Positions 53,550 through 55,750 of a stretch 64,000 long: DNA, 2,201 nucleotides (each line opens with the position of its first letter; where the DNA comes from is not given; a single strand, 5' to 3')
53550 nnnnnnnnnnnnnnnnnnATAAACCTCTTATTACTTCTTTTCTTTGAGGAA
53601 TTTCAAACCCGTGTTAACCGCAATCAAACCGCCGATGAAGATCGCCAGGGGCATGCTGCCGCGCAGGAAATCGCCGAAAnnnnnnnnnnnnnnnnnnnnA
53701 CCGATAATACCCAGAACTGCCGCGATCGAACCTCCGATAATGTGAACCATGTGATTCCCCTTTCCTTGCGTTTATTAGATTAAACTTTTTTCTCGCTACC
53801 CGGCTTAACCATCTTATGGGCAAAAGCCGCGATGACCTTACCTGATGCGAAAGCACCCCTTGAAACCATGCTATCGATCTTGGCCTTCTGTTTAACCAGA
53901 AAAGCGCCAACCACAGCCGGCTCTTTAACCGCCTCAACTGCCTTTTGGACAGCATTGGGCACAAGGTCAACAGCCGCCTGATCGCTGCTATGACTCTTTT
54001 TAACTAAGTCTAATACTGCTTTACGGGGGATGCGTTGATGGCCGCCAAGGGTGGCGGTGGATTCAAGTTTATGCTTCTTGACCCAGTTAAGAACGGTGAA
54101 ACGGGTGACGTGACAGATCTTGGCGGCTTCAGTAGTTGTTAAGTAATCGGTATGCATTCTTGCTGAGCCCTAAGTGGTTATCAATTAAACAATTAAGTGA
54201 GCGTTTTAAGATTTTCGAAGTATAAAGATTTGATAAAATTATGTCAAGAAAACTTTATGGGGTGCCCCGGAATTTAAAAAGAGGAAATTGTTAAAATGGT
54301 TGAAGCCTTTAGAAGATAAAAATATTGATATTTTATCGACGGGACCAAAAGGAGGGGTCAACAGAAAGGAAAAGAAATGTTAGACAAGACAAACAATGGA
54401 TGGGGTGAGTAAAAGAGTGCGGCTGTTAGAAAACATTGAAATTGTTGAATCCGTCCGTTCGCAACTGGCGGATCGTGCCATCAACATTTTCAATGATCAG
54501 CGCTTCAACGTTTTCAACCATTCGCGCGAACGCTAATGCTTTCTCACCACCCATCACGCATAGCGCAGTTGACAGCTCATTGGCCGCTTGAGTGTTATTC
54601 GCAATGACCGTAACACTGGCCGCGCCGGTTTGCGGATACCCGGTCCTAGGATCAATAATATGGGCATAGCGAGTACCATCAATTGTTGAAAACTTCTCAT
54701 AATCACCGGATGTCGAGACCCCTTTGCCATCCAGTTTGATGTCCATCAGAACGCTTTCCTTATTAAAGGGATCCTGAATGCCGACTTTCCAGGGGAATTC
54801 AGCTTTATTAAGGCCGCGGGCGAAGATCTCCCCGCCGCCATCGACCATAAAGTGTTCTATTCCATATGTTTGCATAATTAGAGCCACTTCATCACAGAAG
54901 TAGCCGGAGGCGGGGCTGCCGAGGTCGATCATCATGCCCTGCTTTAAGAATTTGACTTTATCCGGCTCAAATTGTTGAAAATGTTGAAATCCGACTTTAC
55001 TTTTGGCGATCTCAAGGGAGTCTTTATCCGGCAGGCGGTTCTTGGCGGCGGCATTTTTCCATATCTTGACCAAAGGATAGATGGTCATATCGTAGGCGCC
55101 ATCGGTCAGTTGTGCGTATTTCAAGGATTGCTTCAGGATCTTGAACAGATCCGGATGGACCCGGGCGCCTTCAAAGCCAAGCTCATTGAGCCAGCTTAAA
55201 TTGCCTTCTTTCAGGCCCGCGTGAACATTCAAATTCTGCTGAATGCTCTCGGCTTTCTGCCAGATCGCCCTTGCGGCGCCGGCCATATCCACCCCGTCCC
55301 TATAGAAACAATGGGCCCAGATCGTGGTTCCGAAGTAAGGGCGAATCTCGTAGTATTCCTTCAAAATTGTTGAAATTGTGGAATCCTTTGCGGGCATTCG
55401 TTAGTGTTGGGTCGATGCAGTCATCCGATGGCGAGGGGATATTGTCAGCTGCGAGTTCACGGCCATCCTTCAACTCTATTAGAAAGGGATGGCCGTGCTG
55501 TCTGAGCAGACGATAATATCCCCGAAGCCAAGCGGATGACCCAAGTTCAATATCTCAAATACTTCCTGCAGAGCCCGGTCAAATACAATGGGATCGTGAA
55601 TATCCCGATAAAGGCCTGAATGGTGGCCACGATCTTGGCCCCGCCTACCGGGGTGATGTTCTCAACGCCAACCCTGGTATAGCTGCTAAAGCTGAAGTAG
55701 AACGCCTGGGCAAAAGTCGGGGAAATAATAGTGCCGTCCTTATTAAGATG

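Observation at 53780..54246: Each mam-like transcription unit is headed by an excisionase-type HTH gene; strong promoter in an AT-rich 268-nt gap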

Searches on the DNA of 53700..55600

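Call 86: search_rna_families(source=window, start=53700, end=55600, threshold=evalue, max_evalue=1)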
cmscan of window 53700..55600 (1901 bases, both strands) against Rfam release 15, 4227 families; matches with E-value up to 1: 1.
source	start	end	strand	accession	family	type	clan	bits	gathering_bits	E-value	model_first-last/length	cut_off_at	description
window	55503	55596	+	RF02510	PYLIS_3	Cis-reg;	-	20.2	38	0.21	1-100/100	no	Pyrrolysine insertion sequence mttB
